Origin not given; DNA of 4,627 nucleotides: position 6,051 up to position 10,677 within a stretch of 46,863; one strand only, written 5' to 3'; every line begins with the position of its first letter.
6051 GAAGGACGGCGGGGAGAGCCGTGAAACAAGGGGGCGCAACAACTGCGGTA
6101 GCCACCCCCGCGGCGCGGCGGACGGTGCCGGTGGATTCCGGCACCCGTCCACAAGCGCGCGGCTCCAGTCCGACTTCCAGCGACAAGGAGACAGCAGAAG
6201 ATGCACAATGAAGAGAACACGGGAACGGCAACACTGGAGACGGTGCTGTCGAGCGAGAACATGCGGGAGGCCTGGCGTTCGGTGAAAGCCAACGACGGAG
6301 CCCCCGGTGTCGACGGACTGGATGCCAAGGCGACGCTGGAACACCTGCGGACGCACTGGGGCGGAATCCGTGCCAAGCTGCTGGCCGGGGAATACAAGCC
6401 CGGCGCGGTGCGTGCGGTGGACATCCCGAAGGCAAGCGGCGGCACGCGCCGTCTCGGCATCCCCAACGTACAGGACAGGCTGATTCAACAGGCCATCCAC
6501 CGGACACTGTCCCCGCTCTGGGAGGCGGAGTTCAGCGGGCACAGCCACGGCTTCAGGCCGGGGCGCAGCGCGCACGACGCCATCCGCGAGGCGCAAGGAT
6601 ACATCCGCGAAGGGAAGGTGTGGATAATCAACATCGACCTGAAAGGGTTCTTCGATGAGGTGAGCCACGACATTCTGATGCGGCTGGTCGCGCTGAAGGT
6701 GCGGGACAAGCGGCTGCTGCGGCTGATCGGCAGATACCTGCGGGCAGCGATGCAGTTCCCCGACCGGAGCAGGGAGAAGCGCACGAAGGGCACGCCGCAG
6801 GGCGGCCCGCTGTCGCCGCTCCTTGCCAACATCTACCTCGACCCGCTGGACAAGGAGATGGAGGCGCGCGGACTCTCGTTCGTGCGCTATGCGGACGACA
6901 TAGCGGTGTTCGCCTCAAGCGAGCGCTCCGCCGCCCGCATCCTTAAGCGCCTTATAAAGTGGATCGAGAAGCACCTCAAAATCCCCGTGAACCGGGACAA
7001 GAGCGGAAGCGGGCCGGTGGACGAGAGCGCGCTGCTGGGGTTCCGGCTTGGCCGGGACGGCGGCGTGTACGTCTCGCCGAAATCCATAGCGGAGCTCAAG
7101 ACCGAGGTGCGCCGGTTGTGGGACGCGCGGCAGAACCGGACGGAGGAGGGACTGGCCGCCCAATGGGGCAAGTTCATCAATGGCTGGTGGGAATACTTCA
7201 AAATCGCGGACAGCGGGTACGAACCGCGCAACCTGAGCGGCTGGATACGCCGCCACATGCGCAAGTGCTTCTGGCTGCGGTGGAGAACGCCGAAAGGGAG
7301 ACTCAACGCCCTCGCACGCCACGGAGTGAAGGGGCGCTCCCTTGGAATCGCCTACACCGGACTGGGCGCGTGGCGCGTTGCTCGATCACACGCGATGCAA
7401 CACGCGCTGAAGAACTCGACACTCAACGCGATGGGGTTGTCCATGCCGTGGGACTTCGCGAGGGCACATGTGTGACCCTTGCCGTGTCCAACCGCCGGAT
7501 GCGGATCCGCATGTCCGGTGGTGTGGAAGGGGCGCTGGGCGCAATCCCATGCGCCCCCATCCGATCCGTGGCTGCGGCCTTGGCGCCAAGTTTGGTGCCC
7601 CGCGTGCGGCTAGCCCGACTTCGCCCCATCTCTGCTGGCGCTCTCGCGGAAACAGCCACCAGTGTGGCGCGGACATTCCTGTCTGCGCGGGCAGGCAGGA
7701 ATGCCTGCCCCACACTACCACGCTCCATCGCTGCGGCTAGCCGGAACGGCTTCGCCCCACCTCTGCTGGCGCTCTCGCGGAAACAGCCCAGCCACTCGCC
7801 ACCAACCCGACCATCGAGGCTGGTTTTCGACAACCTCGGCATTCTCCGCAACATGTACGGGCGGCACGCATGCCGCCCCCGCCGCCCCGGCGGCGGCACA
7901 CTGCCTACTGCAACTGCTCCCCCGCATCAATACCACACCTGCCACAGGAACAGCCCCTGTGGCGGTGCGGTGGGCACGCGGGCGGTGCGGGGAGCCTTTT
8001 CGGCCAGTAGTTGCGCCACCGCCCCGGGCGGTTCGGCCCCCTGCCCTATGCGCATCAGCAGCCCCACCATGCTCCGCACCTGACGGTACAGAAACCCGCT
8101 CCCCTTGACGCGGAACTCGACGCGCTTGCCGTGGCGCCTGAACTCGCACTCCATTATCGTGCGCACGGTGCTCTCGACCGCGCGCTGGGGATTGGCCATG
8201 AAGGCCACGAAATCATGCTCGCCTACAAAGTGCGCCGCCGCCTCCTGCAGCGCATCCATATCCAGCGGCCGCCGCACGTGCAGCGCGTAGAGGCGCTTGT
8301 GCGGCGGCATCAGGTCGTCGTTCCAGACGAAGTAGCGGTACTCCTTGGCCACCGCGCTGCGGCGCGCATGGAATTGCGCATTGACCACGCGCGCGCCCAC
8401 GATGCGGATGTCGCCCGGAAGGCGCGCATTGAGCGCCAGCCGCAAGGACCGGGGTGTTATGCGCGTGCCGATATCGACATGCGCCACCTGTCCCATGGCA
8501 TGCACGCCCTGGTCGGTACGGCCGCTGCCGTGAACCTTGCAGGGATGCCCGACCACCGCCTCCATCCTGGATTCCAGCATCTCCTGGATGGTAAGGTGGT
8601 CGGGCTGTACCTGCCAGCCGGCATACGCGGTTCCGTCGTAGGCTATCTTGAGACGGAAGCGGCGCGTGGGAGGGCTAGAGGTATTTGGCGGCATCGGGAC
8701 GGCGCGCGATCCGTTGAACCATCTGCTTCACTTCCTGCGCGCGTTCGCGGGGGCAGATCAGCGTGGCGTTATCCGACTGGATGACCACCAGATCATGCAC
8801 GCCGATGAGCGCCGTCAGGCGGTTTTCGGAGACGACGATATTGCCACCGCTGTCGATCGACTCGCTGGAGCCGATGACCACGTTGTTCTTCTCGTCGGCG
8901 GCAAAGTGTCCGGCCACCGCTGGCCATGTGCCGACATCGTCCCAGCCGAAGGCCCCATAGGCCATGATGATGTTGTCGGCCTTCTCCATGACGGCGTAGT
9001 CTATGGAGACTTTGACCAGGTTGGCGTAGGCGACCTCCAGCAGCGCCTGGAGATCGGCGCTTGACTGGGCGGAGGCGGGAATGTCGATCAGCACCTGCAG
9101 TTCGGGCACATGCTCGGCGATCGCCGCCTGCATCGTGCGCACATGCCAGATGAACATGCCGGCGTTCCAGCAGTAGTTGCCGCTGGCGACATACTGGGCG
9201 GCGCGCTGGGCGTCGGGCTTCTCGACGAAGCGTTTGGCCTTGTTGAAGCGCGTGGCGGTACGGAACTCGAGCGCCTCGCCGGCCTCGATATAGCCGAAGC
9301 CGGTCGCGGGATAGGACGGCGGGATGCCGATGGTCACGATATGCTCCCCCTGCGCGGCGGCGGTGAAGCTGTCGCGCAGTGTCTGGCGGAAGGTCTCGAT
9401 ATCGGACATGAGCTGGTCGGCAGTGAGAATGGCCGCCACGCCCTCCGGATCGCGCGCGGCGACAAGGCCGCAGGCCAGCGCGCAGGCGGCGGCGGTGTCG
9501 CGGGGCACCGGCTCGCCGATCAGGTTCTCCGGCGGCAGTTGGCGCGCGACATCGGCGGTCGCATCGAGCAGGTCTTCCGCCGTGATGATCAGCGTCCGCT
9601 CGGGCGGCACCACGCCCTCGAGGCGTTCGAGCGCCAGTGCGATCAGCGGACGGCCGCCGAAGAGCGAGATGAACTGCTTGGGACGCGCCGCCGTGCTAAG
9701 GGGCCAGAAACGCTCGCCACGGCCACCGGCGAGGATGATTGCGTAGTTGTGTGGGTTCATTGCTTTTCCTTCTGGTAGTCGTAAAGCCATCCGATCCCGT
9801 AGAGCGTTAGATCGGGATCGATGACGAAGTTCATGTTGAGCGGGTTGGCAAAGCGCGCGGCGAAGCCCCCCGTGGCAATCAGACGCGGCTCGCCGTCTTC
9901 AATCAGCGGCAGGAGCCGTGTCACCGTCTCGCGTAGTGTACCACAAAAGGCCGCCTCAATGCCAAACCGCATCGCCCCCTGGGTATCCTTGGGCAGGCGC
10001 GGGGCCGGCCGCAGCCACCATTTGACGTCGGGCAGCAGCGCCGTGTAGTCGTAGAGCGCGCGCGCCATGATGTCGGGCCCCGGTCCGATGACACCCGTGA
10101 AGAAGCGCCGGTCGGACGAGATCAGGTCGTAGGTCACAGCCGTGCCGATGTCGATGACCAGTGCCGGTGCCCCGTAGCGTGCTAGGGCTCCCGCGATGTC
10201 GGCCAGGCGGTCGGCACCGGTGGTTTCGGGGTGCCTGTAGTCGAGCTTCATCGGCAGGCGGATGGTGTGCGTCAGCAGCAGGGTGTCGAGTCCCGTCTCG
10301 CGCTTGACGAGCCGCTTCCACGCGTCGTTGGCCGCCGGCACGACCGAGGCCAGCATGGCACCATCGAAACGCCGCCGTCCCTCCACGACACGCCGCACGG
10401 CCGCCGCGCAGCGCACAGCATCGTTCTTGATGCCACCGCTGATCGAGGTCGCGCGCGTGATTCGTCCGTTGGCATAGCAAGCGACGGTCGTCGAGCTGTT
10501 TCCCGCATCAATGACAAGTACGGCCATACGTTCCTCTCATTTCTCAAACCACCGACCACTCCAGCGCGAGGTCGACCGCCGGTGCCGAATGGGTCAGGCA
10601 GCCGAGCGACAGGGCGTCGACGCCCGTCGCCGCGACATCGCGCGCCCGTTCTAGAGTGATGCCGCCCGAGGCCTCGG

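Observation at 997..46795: Every long intergenic region is assembled from one small lexicon of hairpin and short-word modules with a conserved order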

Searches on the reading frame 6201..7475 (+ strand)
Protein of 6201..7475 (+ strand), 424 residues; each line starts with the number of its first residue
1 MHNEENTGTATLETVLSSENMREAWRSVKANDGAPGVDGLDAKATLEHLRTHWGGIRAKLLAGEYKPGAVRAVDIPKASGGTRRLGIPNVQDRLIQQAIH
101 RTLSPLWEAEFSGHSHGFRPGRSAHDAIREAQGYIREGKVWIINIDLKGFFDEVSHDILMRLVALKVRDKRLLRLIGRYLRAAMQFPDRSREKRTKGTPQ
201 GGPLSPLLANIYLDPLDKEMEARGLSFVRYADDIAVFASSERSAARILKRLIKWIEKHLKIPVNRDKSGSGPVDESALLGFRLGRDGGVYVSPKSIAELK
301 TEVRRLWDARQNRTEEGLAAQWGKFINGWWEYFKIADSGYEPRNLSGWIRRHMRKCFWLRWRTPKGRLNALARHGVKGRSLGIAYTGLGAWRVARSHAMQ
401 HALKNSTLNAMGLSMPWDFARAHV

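Call 32: search_protein_families(library=pfam, proteins=[window:6201-7475:+])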
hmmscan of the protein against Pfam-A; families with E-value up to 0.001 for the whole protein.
window:6201-7475:+ (424 aa): 2 families
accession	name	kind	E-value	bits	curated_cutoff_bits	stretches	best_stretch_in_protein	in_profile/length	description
PF00078.32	RVT_1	-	7.5e-38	130.7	29.6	1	75-281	1-203/205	Reverse transcriptase (RNA-dependent DNA polymerase)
PF08388.16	GIIM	-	2e-08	34.5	23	1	297-367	2-72/80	Group II intron, maturase-specific domain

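Call 44: find_encoding_contigs(protein=window:6201-7475:+, flank=10000, max_places=10)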
Protein window:6201-7475:+ (424 aa): 22 contigs read that carry it; 10 places shown.
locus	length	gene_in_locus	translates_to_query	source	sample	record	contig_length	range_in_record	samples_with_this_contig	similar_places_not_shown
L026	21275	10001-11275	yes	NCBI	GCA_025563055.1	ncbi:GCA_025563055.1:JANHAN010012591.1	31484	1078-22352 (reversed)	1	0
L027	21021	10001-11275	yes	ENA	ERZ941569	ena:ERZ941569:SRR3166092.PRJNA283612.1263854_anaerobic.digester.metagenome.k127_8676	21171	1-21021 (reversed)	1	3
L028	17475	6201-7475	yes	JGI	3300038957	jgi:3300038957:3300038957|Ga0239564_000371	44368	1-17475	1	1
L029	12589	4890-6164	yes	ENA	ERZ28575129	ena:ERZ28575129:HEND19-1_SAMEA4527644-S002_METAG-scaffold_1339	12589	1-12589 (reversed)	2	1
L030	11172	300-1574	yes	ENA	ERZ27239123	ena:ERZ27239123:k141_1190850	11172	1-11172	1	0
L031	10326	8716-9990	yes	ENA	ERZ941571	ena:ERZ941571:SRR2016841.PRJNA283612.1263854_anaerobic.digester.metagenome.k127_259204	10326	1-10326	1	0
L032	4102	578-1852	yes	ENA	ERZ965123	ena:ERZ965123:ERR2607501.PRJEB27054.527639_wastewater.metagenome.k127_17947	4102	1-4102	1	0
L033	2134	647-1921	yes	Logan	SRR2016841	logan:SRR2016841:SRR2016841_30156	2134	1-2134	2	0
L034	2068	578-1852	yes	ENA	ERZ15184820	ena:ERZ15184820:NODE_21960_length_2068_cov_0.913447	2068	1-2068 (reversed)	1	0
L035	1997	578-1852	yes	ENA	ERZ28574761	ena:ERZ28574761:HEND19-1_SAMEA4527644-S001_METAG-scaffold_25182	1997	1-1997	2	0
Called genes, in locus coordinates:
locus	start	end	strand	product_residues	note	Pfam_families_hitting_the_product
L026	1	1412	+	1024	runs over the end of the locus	PF07517:SecA_DEAD, PF00270:DEAD (weak), PF01043:SecA_PP_bind, PF21090:P-loop_SecA, PF07516:SecA_SW, PF02810:SEC-C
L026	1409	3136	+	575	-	PF20154:LNT_N, PF00795:CN_hydrolase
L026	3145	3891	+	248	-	PF03372:Exo_endo_phos, PF14529:Exo_endo_phos_2 (faint)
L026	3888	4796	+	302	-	-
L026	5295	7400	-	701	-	-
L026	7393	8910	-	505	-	-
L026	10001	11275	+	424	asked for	PF00078:RVT_1, PF08388:GIIM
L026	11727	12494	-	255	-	PF01416:PseudoU_synth_1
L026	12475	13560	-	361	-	PF00483:NTP_transferase, PF12804:NTP_transf_3, PF22640:ManC_GMP_beta-helix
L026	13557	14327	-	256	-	PF03309:Pan_kinase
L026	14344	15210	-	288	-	PF02749:QRPTase_N, PF01729:QRPTase_C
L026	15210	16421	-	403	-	PF00005:ABC_tran, PF14524:Wzt_C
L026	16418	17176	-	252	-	PF01061:ABC2_membrane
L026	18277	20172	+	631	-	PF00561:Abhydrolase_1, PF12146:Hydrolase_4 (faint)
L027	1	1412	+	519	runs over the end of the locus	?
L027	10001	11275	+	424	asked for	PF00078:RVT_1, PF08388:GIIM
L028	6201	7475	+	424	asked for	PF00078:RVT_1, PF08388:GIIM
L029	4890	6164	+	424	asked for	PF00078:RVT_1, PF08388:GIIM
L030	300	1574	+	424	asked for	PF00078:RVT_1, PF08388:GIIM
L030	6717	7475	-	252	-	PF01061:ABC2_membrane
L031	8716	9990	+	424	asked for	PF00078:RVT_1, PF08388:GIIM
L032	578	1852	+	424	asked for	PF00078:RVT_1, PF08388:GIIM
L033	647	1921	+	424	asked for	PF00078:RVT_1, PF08388:GIIM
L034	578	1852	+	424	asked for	PF00078:RVT_1, PF08388:GIIM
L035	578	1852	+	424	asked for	PF00078:RVT_1, PF08388:GIIM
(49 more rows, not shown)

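Call 79: find_homologous_proteins(query=window:6201-7475:+, max_evalue=1e-60)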
Query window:6201-7475:+ (424 aa): 7615 proteins with E <= 1e-60 among 8000 candidates; the best 120 are listed.
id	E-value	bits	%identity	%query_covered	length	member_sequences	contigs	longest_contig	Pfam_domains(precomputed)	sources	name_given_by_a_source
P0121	7.0e-286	966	100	100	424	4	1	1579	PF00078.33,PF08388.17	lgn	-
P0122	8.7e-236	801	82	100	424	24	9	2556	PF00078.33,PF08388.17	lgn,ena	-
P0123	2.3e-229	780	81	100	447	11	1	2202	PF00078.33,PF08388.17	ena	-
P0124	9.0e-229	778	79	100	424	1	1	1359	PF00078.33,PF08388.17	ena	-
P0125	2.1e-228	776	78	100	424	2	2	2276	PF00078.33,PF08388.17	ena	-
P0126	4.3e-227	772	79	100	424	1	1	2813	PF00078.33,PF08388.17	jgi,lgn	jgi:RNA-directed DNA polymerase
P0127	1.0e-226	771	79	100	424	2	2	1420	PF00078.33,PF08388.17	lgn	-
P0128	1.5e-226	770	79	99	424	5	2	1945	PF00078.33,PF08388.17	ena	-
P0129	3.0e-226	769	79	100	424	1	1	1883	PF00078.33,PF08388.17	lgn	-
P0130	2.7e-224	763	78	100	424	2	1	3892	PF00078.33,PF08388.17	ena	-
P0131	4.9e-224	762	77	100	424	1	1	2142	PF00078.33,PF08388.17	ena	-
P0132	1.4e-223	761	78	100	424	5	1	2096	PF00078.33,PF08388.17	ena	-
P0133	2.3e-223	760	77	100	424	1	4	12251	PF00078.33,PF08388.17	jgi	jgi:RNA-directed DNA polymerase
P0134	8.6e-223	758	78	100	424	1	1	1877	PF00078.33,PF08388.17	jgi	jgi:RNA-directed DNA polymerase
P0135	8.6e-223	758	78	100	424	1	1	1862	PF00078.33,PF08388.17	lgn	-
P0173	2.7e-195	667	69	99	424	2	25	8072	PF00078.33,PF08388.17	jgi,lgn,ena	jgi:group II intron reverse transcriptase/maturase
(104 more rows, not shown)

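Call 80: find_encoding_contigs(protein=P0133, flank=3000, max_places=6)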
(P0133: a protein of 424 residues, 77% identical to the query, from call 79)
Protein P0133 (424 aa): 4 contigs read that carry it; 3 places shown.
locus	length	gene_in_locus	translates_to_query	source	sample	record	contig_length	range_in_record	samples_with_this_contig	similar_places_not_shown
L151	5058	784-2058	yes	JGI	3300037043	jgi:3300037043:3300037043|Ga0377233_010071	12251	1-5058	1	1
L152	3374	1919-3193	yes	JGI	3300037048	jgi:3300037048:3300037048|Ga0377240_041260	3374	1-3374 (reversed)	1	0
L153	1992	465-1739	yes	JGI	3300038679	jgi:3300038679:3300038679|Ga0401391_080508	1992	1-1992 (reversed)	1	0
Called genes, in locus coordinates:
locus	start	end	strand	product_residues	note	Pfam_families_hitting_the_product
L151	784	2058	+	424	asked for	PF00078:RVT_1, PF08388:GIIM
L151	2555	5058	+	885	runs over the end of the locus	PF17900:Peptidase_M1_N, PF01433:Peptidase_M1, PF11940:DUF3458, PF17432:DUF3458_C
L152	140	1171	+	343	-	PF00263:Secretin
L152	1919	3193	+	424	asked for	PF00078:RVT_1, PF08388:GIIM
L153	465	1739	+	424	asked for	PF00078:RVT_1, PF08388:GIIM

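Call 81: find_encoding_contigs(protein=P0122, flank=3000, max_places=10)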
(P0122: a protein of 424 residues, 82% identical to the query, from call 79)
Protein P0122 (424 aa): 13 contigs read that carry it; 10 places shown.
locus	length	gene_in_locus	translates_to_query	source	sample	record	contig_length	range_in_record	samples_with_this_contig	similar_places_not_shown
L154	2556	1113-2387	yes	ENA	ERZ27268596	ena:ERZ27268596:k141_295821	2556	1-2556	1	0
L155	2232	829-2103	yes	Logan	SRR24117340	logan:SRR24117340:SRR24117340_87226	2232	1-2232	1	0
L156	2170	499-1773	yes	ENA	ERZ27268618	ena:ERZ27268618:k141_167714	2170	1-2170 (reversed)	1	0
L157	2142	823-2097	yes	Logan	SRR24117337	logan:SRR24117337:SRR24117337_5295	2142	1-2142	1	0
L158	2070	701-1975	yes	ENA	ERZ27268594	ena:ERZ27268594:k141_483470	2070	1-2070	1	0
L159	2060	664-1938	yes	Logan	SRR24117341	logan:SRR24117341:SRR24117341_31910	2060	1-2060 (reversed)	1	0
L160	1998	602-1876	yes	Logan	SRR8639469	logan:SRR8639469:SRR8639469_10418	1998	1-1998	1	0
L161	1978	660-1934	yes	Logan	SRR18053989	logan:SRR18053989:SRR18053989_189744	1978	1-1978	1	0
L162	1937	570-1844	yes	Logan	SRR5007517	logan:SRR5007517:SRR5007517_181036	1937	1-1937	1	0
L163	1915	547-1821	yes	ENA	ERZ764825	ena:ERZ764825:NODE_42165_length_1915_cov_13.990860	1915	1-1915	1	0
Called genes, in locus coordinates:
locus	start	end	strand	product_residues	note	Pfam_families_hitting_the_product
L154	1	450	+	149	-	?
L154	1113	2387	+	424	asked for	PF00078:RVT_1, PF08388:GIIM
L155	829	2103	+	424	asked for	PF00078:RVT_1, PF08388:GIIM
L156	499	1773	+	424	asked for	PF00078:RVT_1, PF08388:GIIM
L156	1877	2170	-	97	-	?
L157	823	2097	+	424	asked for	PF00078:RVT_1, PF08388:GIIM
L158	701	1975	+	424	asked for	PF00078:RVT_1, PF08388:GIIM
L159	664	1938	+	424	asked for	PF00078:RVT_1, PF08388:GIIM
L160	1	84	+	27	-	?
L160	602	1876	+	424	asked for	PF00078:RVT_1, PF08388:GIIM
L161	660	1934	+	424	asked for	PF00078:RVT_1, PF08388:GIIM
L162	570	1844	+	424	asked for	PF00078:RVT_1, PF08388:GIIM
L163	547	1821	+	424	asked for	PF00078:RVT_1, PF08388:GIIM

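Call 82: find_encoding_contigs(protein=P0173, flank=3000, max_places=10)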
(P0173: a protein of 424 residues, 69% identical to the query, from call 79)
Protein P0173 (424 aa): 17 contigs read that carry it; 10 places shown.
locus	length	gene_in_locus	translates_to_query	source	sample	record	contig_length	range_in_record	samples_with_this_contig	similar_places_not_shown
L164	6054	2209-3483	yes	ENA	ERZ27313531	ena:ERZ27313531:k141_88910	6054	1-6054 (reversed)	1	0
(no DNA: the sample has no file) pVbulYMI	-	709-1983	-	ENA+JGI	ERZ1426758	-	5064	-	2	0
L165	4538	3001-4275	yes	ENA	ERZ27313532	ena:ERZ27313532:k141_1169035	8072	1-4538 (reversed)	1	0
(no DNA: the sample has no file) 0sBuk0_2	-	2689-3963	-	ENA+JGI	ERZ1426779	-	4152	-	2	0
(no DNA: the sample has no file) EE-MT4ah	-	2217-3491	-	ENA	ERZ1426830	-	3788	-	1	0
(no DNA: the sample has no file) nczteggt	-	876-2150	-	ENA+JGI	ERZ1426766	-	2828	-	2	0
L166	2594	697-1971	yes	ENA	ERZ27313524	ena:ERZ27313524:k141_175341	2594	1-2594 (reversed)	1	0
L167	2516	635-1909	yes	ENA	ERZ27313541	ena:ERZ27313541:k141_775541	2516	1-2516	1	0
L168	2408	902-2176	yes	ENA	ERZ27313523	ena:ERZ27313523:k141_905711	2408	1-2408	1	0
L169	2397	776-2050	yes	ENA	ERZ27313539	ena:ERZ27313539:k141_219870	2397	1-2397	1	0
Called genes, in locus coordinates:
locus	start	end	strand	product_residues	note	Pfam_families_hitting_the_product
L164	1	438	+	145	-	?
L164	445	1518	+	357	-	PF01208:URO-D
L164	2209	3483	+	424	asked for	PF00078:RVT_1, PF08388:GIIM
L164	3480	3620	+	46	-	-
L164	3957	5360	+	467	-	PF00078:RVT_1, PF08388:GIIM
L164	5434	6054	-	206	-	?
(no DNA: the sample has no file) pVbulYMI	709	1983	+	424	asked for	PF00078:RVT_1, PF08388:GIIM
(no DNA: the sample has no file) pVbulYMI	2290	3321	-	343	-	PF00586:AIRS, PF02769:AIRS_C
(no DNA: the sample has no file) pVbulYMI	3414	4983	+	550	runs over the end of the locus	?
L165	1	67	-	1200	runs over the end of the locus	?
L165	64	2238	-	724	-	PF00263:Secretin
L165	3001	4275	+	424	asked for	PF00078:RVT_1, PF08388:GIIM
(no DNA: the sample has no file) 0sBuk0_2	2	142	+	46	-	?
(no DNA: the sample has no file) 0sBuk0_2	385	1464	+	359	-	PF00266:Aminotran_5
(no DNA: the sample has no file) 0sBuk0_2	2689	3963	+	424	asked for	PF00078:RVT_1, PF08388:GIIM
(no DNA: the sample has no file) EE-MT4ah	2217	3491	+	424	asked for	PF00078:RVT_1, PF08388:GIIM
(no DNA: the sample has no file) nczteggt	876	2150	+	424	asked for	PF00078:RVT_1, PF08388:GIIM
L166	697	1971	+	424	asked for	PF00078:RVT_1, PF08388:GIIM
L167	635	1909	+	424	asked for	PF00078:RVT_1, PF08388:GIIM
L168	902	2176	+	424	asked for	PF00078:RVT_1, PF08388:GIIM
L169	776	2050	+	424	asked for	PF00078:RVT_1, PF08388:GIIM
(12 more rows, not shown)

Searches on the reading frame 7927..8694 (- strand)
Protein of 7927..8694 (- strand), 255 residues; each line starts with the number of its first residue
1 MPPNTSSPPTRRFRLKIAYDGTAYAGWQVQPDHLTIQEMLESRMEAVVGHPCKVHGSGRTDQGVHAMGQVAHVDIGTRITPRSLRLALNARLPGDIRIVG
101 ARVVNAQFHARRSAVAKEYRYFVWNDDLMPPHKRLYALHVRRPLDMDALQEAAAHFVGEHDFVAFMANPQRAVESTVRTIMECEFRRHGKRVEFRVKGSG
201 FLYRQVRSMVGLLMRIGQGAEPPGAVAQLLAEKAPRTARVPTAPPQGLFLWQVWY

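Call 32: search_protein_families(library=pfam, proteins=[window:7927-8694:-])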
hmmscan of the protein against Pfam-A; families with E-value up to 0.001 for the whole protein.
window:7927-8694:- (255 aa): 1 family
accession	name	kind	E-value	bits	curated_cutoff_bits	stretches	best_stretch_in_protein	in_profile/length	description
PF01416.25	PseudoU_synth_1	-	7.7e-46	155.5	23.3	2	152-255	1-107/108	tRNA pseudouridine synthase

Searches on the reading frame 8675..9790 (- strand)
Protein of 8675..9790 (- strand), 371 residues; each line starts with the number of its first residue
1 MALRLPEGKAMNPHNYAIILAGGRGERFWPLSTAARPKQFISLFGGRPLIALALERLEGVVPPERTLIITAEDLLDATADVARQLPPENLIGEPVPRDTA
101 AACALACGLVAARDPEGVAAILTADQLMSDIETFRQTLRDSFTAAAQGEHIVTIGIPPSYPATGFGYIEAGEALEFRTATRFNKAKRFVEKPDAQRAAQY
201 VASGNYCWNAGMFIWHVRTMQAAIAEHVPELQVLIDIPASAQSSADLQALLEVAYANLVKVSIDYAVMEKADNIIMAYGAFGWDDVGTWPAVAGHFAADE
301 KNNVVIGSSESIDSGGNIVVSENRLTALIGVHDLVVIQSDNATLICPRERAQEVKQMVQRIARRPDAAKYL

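Call 32: search_protein_families(library=pfam, proteins=[window:8675-9790:-])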
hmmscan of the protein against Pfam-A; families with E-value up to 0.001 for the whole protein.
window:8675-9790:- (371 aa): 3 families
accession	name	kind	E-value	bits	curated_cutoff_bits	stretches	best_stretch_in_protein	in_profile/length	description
PF00483.29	NTP_transferase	-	2.1e-35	122.9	21.2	1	17-298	2-241/245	Nucleotidyl transferase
PF22640.1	ManC_GMP_beta-helix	-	6.4e-18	64.9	27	1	311-360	5-54/55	MannoseP isomerase/GMP-like beta-helix domain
PF12804.13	NTP_transf_3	-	1.5e-09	38.7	27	1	17-140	1-110/160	MobA-like NTP transferase domain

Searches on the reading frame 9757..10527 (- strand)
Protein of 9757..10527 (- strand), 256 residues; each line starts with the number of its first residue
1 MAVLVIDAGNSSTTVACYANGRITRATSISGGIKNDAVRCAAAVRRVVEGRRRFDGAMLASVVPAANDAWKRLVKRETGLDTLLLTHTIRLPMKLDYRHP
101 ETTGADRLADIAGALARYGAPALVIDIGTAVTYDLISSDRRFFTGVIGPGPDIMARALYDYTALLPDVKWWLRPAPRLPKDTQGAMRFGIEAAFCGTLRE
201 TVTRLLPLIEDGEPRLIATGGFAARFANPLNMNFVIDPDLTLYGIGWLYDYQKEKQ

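Call 32: search_protein_families(library=pfam, proteins=[window:9757-10527:-])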
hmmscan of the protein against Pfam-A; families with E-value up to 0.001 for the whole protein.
window:9757-10527:- (256 aa): 1 family
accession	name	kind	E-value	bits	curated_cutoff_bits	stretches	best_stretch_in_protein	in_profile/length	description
PF03309.20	Pan_kinase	-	5.5e-45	154.2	24.7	1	4-203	2-204/205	Type III pantothenate kinase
